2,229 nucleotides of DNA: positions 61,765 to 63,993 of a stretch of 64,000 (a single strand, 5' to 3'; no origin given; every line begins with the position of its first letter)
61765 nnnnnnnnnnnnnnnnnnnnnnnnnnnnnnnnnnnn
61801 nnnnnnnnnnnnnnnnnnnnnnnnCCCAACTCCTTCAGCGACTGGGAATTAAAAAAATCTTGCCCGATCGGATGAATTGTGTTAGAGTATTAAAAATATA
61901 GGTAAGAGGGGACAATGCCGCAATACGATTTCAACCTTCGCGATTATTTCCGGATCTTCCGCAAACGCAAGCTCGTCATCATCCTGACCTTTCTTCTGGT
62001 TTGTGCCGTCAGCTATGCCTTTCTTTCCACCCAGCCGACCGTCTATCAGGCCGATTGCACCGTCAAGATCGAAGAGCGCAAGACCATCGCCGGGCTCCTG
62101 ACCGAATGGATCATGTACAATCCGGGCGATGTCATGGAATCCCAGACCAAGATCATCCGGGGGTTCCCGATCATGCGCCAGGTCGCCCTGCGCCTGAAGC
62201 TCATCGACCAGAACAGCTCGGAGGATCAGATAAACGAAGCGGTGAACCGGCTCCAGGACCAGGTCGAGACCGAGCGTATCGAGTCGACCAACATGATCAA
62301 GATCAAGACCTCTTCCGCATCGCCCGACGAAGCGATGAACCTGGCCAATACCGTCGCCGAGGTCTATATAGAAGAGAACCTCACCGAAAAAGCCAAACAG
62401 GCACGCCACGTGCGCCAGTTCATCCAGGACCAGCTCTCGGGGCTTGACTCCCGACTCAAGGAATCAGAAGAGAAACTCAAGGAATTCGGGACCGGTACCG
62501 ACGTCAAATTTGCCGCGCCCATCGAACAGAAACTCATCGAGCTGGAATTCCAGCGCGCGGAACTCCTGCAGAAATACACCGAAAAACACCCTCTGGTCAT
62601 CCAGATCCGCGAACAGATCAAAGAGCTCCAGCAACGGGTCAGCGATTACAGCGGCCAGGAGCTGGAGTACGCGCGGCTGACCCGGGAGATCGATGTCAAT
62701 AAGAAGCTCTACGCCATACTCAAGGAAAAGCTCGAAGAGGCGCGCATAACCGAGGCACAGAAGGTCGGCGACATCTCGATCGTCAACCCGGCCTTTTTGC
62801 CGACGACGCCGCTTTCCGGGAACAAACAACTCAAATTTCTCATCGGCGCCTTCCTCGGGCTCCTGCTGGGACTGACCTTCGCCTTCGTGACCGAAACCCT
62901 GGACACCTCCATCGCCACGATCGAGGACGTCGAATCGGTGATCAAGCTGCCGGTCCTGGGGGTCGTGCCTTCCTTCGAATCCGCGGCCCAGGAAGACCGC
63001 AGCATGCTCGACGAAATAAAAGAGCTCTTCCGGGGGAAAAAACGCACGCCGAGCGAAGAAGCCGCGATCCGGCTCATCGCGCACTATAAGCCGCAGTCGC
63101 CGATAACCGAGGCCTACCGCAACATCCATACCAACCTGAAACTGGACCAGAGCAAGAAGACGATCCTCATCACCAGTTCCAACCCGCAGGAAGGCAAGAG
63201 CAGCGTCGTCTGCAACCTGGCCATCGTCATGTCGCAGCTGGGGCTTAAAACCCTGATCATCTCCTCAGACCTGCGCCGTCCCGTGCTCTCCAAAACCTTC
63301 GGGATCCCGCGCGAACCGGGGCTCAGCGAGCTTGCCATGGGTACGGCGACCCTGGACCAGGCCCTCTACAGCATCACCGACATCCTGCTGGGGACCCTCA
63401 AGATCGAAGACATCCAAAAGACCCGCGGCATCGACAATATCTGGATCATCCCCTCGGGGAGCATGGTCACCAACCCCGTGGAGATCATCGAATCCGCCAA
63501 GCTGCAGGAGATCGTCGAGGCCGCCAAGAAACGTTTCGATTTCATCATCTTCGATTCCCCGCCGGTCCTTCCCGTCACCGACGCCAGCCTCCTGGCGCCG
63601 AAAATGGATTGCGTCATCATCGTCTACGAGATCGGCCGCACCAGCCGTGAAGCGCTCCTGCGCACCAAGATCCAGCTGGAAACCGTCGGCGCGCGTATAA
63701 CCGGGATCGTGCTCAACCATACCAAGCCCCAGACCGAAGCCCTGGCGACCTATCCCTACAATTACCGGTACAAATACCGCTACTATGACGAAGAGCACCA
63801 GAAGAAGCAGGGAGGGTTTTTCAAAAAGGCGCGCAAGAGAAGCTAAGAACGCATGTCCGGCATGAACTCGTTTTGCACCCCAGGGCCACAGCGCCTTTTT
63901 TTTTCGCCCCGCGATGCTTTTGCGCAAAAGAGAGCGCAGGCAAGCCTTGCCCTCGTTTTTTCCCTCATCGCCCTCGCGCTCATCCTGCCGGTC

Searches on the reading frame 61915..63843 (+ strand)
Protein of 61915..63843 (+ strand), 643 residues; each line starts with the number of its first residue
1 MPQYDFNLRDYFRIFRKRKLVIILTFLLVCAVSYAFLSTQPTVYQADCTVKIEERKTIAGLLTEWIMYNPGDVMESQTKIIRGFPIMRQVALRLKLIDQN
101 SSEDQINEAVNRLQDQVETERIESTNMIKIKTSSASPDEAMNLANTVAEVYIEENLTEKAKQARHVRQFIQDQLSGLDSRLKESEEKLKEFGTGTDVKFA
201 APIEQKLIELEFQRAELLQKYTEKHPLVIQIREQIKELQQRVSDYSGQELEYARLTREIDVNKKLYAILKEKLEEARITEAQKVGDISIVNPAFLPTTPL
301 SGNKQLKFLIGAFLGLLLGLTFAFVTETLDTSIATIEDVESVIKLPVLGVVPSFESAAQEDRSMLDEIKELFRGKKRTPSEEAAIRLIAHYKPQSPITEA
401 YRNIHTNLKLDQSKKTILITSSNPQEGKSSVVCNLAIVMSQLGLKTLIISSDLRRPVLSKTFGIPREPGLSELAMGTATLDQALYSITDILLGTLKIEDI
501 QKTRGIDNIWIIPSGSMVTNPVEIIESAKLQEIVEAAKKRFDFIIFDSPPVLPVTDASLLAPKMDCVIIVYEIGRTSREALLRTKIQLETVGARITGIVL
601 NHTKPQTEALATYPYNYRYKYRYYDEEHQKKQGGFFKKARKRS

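Call 12: search_protein_families(library=pfam, proteins=[window:61915-63843:+], max_evalue=0.00001)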
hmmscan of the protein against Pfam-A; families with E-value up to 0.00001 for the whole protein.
window:61915-63843:+ (643 aa): 3 families
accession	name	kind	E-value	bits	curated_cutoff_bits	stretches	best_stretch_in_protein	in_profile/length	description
PF13807.11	GNVR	-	3.6e-13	49.7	27.7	1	251-326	5-80/82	G-rich domain on putative tyrosine kinase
PF13614.12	AAA_31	-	4.4e-11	43.5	27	1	416-578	3-154/177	AAA domain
PF02706.20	Wzz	-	4.7e-07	30.5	25.5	1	5-57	2-54/91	Chain length determinant protein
